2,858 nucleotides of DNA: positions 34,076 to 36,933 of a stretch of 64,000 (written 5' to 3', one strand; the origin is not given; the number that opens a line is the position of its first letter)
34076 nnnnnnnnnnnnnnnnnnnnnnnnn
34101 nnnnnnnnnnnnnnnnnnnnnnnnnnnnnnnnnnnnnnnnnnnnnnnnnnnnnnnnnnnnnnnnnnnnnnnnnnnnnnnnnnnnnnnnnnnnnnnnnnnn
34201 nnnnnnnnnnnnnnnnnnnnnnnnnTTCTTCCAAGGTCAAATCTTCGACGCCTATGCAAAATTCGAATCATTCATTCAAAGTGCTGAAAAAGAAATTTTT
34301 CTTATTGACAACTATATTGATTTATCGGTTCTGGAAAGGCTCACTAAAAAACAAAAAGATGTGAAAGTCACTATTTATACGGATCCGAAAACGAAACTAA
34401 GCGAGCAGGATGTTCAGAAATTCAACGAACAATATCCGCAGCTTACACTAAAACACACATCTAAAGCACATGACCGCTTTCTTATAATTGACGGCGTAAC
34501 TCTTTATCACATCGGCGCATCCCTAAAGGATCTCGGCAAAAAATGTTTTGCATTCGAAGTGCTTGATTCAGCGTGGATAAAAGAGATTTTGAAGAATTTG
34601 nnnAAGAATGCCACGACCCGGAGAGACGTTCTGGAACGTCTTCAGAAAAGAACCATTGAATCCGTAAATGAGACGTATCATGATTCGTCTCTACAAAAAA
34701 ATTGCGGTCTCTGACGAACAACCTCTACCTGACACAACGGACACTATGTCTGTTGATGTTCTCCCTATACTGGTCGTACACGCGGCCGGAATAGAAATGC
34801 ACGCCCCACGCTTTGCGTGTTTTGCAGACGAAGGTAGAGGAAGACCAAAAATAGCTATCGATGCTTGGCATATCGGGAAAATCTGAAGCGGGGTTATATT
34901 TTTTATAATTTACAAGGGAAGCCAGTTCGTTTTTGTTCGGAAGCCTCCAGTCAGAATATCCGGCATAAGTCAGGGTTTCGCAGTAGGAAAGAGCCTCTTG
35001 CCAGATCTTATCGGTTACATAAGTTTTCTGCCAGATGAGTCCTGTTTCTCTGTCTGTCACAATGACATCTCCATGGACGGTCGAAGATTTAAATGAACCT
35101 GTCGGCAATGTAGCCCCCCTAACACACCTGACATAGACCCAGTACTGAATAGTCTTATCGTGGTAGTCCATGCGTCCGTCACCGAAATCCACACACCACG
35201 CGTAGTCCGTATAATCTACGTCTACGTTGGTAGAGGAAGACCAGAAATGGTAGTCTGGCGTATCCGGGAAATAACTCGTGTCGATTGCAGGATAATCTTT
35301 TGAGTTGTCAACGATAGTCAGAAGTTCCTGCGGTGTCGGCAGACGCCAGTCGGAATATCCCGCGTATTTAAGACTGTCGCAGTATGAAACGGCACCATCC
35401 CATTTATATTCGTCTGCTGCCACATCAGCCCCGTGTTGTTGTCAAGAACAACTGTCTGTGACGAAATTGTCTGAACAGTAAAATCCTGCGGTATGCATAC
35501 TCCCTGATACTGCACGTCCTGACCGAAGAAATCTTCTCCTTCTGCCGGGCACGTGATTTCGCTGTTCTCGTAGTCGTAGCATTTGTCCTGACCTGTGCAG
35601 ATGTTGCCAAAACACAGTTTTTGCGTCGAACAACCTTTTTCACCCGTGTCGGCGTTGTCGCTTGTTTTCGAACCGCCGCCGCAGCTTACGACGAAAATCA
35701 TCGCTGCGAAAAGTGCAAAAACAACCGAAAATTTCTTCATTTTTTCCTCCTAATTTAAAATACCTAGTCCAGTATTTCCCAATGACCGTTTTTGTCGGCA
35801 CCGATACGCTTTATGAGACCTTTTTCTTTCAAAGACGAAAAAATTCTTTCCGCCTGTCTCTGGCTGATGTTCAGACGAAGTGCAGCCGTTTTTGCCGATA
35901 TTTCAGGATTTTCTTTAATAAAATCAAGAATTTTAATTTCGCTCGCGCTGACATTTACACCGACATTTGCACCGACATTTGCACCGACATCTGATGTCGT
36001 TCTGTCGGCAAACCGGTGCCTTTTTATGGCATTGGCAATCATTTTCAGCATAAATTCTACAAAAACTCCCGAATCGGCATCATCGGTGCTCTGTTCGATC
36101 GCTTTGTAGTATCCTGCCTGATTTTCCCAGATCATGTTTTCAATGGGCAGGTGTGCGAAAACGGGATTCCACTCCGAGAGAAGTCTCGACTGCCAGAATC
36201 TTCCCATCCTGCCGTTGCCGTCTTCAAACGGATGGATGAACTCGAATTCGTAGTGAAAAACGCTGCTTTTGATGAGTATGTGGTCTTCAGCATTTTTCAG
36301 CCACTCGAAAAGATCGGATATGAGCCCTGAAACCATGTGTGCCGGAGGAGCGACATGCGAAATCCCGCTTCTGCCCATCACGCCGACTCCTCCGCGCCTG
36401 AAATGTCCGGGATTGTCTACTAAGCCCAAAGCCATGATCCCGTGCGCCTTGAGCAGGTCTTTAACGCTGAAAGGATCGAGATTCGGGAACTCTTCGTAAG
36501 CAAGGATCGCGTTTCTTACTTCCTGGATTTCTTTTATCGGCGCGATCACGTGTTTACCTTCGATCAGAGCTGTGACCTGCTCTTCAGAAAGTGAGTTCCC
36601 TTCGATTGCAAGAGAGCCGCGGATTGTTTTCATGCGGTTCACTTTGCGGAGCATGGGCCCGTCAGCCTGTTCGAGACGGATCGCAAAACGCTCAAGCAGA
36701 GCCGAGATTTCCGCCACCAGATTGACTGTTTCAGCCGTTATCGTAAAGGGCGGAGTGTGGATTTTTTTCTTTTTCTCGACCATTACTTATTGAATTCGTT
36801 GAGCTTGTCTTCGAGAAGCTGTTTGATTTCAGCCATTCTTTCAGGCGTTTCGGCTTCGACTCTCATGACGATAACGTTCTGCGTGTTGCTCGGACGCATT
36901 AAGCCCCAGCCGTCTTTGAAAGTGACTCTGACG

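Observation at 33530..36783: AT-rich islet inserted between UDP-xylose synthase and PMM: RhuM-family protein, frameshifted DUF1566 gene and class-II Fic AMPylase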

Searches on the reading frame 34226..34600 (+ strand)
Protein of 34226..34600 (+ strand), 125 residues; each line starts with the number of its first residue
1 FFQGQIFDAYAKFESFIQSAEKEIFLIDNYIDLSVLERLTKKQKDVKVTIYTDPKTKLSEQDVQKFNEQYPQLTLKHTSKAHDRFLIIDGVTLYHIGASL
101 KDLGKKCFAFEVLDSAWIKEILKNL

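Call 44: search_protein_families(library=pfam, proteins=[window:34226-34600:+], max_evalue=1)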
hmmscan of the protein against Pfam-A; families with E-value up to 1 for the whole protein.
seq(125 aa): 1 family
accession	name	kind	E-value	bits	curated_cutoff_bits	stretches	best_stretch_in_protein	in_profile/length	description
PF13091.12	PLDc_2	-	0.0056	16.9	27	1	16-94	4-94/132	PLD-like domain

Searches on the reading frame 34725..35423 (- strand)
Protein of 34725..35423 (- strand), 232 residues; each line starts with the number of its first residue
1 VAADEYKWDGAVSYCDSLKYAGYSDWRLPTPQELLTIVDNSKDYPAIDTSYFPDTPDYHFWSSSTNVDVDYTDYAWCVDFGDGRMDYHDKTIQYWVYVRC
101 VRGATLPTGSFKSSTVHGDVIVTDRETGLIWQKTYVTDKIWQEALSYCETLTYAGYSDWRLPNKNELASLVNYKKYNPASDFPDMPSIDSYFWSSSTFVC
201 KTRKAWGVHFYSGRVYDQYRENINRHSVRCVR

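Call 6: search_protein_families(library=pfam, proteins=[window:34725-35423:-], max_evalue=0.01)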
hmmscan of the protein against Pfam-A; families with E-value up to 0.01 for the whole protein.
window:34725-35423:- (232 aa): 1 family
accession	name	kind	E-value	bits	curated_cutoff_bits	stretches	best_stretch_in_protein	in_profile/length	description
PF07603.17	Lcl_C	-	5.4e-61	204.5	34.9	2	121-232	2-117/117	Lcl C-terminal domain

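Call 7: search_protein_families(library=ncbifam, proteins=[window:34725-35423:-], max_evalue=0.01)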
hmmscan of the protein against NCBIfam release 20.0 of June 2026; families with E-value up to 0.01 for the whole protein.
window:34725-35423:- (232 aa): 3 families
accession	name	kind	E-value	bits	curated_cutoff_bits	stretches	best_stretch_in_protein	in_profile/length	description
NF047850.1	Lsa25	exception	9.2e-20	71.3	260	2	13-102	120-207/207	surface adhesin Lsa25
NF052322.1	FimD_tip_adhes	equivalog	8.8e-12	44.5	170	2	133-232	573-661/664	fimbrial tip adhesin FimD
TIGR02145.1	Fib_succ_major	domain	1.6e-05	25.6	41.65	0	49-102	124-175/176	FISUMP domain-containing protein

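Call 17: search_protein_families(library=padloc, proteins=[window:34725-35423:-], max_evalue=0.1)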
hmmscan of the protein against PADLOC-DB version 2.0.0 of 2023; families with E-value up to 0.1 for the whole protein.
window:34725-35423:- (232 aa): 0 families

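Call 18: search_protein_families(library=phrogs, proteins=[window:34725-35423:-], max_evalue=0.01)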
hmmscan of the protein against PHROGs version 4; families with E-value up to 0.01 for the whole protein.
window:34725-35423:- (232 aa): 2 families
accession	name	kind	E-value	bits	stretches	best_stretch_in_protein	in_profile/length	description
phrog_4245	-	unknown function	1.1e-16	61.9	2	123-231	473-576/583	-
phrog_16004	-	unknown function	1.3e-14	55.6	2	117-232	24-136/152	-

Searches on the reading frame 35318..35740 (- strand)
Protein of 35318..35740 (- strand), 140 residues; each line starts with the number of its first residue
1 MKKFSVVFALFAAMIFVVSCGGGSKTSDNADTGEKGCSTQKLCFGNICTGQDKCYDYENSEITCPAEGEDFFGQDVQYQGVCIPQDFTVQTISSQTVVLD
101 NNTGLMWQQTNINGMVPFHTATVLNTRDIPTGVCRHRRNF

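Call 6: search_protein_families(library=pfam, proteins=[window:35318-35740:-], max_evalue=0.01)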
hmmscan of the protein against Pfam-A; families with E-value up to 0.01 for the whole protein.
window:35318-35740:- (140 aa): 0 families

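Call 7: search_protein_families(library=ncbifam, proteins=[window:35318-35740:-], max_evalue=0.01)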
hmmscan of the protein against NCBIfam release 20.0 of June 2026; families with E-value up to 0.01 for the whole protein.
window:35318-35740:- (140 aa): 1 family
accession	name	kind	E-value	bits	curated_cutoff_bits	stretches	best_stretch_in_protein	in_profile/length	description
NF058595.1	invert_tail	domain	0.0096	16.3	37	1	5-33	57-85/113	lipo-invert putative C-terminal anchoring domain-containing protein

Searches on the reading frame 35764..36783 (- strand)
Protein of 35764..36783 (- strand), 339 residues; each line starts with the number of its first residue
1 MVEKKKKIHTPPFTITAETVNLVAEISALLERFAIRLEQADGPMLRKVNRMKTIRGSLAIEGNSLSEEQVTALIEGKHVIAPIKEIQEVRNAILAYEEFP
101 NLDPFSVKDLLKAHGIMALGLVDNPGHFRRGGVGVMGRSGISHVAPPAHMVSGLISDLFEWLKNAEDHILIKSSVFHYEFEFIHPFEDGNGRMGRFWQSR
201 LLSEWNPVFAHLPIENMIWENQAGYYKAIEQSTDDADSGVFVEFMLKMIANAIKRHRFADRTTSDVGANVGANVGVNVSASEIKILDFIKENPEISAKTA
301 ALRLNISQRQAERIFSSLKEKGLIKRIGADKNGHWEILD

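Call 6: search_protein_families(library=pfam, proteins=[window:35764-36783:-], max_evalue=0.01)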
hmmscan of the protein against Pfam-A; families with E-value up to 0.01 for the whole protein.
window:35764-36783:- (339 aa): 3 families
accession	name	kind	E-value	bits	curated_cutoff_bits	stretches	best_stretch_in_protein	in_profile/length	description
PF02661.23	Fic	-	7e-19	68.9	24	1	104-202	1-93/93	Fic/DOC family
PF13412.12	HTH_24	-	6.8e-06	26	21.9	1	281-325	4-48/48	Winged helix-turn-helix DNA-binding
PF12802.13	MarR_2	-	2.6e-05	24.7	27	1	278-328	3-54/61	MarR family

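Call 7: search_protein_families(library=ncbifam, proteins=[window:35764-36783:-], max_evalue=0.01)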
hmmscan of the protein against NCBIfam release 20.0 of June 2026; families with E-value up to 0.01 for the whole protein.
window:35764-36783:- (339 aa): 6 families
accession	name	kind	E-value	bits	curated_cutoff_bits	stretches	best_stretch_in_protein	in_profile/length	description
NF046030.1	ProtAdlyltaseSoFic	equivalog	1.9e-14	53.4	550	1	150-254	158-264/361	protein adenylyltransferase Fic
TIGR02613.1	mob_myst_B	hypoth_equivalog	0.00047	20.1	124.4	1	152-204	91-143/186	mobile mystery protein B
TIGR04176.1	MarR_EPS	equivalog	0.00089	19.3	88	1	282-325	6-49/105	MarR family EPS-associated transcriptional regulator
TIGR01884.1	cas_HTH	subfamily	0.0026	17.1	60.2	1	277-329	139-191/202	CRISPR-associated CARF protein Csa3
NF053606.1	Sta1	subfamily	0.0062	16.6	80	0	277-329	17-69/100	Sta1 family transcriptional regulator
NF046029.1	ProtAdlyltaseNmFic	equivalog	0.0062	16.3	230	0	179-204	92-117/177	protein adenylyltransferase Fic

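Call 17: search_protein_families(library=padloc, proteins=[window:35764-36783:-], max_evalue=0.1)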
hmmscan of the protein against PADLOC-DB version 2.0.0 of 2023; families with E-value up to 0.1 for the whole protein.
window:35764-36783:- (339 aa): 18 families
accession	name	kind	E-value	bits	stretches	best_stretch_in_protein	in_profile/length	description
PDLC03963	SoFic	-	2.4e-44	150.2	1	15-328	18-341/361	-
PDLC04837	PDC-S04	-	3.5e-16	57.2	1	57-247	33-222/234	-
PDLC04966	PDC-S24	-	1e-15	55.6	1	137-233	269-369/497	-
PDLC04836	PDC-S04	-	6.5e-15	53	1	57-235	33-215/244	-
PDLC04840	PDC-S04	-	1.4e-12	45.8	1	56-196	18-168/227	-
PDLC04839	PDC-S04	-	1.7e-08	32.4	1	166-234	123-188/205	-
PDLC01850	CARF3--CARF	-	1.3e-05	23.2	1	276-331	141-196/209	-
PDLC01879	CARF3--CARF_TM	-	2.3e-05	22.1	1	276-331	152-203/222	-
PDLC04838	PDC-S04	-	4.6e-05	21.3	1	161-205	120-165/209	-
PDLC01434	CasR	-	7.1e-05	20.7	1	277-331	125-178/191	"CAS-I,CAS-II,CAS-III,CAS-IV,CAS-V,CAS-VI; associated_signaling"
PDLC04841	PDC-S04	-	0.0027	15.4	1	102-203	137-229/292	-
PDLC04842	PDC-S04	-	0.0032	15.2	1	179-203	107-131/202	-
PDLC01044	Csa3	-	0.0046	14.9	1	266-326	122-181/194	Type I-A associated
PDLC01268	CasR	-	0.0049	14.9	1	273-328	120-169/179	"CAS-I,CAS-II,CAS-III,CAS-IV,CAS-V,CAS-VI; associated_signaling"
PDLC01866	CARF3--CARF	-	0.015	13.3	1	279-326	138-185/207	-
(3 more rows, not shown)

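Call 18: search_protein_families(library=phrogs, proteins=[window:35764-36783:-], max_evalue=0.01)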
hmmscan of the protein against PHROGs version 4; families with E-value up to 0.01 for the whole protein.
window:35764-36783:- (339 aa): 9 families
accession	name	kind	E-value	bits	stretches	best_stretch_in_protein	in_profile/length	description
phrog_5978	-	unknown function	1.4e-38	133.9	1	18-332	20-350/364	-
phrog_11900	-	unknown function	3.9e-17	63.5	1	57-255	21-223/230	-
phrog_13548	-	unknown function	1.2e-16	61.7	1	101-296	116-318/379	-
phrog_12156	-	DNA, RNA and nucleotide metabolism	3.5e-11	43.4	1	267-338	410-481/485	DNA helicase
phrog_23170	-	unknown function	1.3e-06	29.2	1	108-236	45-176/191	-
phrog_12747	-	unknown function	0.0012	19.5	1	91-202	41-156/211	-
phrog_1687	-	transcription regulation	0.0013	19.8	1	283-335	69-121/162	MarR family transcrition regulator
phrog_2440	-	transcription regulation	0.0013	19.6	1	284-338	32-88/126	transcriptional regulator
phrog_10690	-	unknown function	0.0018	18.4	1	165-197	261-293/346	-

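Call 20: search_solved_structures(query=window:35764-36783:-, max_evalue=0.001, show_alignments=2)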
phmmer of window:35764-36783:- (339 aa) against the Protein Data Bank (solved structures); distinct sequences matched with E-value up to 0.001: 27.
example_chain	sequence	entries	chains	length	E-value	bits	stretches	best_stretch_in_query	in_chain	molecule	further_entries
4rgl_A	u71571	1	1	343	5.5e-78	265.7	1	8-282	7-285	Filamentation induced by cAMP protein Fic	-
5jj6_A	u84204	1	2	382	1.3e-11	47.6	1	53-272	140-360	Adenosine monophosphate-protein transferase FICD homolog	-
4x2e_A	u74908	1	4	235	3.9e-11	46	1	57-229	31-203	Fic family protein putative filamentation induced by cAMP protein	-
6i7g_A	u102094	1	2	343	6.4e-11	45.3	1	54-259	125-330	Adenosine monophosphate-protein transferase FICD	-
4u04_A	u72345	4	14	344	6.5e-11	45.3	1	54-259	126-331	Adenosine monophosphate-protein transferase FICD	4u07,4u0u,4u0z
6i7i_A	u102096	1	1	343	7.6e-11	45.1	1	54-259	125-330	Adenosine monophosphate-protein transferase FICD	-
6i7h_A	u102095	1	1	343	1.1e-10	44.5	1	54-259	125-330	Adenosine monophosphate-protein transferase FICD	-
5jj7_A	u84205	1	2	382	1.2e-10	44.4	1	53-272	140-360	Adenosine monophosphate-protein transferase FICD homolog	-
6i7j_A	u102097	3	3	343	1.8e-10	43.8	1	54-259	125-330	Adenosine monophosphate-protein transferase FICD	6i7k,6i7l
4x2c_A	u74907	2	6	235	2.1e-10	43.7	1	143-229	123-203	Fic family protein putative filamentation induced by cAMP protein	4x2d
4u0s_A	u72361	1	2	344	6e-10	42.2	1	54-259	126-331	Adenosine monophosphate-protein transferase FICD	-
9yz5_A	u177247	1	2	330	9.2e-10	41.5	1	54-253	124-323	Protein adenylyltransferase FICD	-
7cb8_A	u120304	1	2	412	1.9e-09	40.5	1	138-228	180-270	Fic-domain containing protein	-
7b7z_A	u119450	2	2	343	4.5e-09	39.3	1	54-259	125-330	Protein adenylyltransferase FICD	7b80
6zmd_B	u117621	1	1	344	1.8e-08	37.3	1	54-259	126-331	Protein adenylyltransferase FICD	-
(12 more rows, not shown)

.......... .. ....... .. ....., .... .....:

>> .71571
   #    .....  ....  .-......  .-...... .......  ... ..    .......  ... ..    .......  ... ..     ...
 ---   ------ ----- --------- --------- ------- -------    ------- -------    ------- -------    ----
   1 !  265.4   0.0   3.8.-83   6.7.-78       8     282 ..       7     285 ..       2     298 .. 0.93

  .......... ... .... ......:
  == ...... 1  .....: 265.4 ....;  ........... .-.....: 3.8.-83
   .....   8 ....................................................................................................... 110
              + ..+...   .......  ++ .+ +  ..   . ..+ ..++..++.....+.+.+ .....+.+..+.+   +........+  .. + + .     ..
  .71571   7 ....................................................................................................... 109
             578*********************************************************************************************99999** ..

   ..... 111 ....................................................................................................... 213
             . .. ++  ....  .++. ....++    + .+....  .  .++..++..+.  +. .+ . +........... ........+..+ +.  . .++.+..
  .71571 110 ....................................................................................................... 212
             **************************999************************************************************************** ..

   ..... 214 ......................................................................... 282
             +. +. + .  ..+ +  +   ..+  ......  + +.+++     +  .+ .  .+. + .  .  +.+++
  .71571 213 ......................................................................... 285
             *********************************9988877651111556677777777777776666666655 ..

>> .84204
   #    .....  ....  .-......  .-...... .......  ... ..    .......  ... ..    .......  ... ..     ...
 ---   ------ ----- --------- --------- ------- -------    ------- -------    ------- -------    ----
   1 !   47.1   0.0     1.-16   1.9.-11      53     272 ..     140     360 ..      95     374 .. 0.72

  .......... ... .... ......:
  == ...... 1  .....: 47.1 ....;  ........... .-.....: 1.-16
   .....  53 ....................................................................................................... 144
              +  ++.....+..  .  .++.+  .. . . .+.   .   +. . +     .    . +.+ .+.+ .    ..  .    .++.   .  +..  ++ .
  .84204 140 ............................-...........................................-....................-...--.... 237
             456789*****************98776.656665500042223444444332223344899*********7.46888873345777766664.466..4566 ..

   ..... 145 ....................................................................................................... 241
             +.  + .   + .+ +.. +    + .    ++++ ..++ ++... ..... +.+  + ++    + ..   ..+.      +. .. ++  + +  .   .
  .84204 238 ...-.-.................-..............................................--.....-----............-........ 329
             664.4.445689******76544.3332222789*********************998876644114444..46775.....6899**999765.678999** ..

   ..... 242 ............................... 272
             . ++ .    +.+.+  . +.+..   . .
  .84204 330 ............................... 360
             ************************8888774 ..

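Call 71: list_cluster_members(proteins=[P0121, P0001, window:35764-36783:-])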
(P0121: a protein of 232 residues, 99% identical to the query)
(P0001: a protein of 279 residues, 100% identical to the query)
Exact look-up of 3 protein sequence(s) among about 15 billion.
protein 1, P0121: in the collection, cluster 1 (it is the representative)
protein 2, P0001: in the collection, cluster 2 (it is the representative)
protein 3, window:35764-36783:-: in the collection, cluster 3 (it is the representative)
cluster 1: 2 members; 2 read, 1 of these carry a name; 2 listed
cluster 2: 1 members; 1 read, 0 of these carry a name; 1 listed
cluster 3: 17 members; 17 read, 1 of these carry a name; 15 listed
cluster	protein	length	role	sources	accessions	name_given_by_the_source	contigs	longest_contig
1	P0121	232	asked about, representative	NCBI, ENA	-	-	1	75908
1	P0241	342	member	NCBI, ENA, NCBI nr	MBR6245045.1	DUF1566 domain-containing protein [bacterium]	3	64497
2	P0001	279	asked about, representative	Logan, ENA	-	-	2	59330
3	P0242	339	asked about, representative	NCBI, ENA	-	-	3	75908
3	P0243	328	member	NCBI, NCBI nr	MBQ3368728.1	Fic family protein [bacterium]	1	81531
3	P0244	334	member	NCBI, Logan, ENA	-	-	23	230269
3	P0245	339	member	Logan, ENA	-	-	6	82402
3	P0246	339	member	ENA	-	-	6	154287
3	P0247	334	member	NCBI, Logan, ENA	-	-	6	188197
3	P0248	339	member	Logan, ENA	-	-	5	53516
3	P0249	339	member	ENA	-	-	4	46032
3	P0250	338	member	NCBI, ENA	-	-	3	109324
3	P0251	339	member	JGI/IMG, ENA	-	-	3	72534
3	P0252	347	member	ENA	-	-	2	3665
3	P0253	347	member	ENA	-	-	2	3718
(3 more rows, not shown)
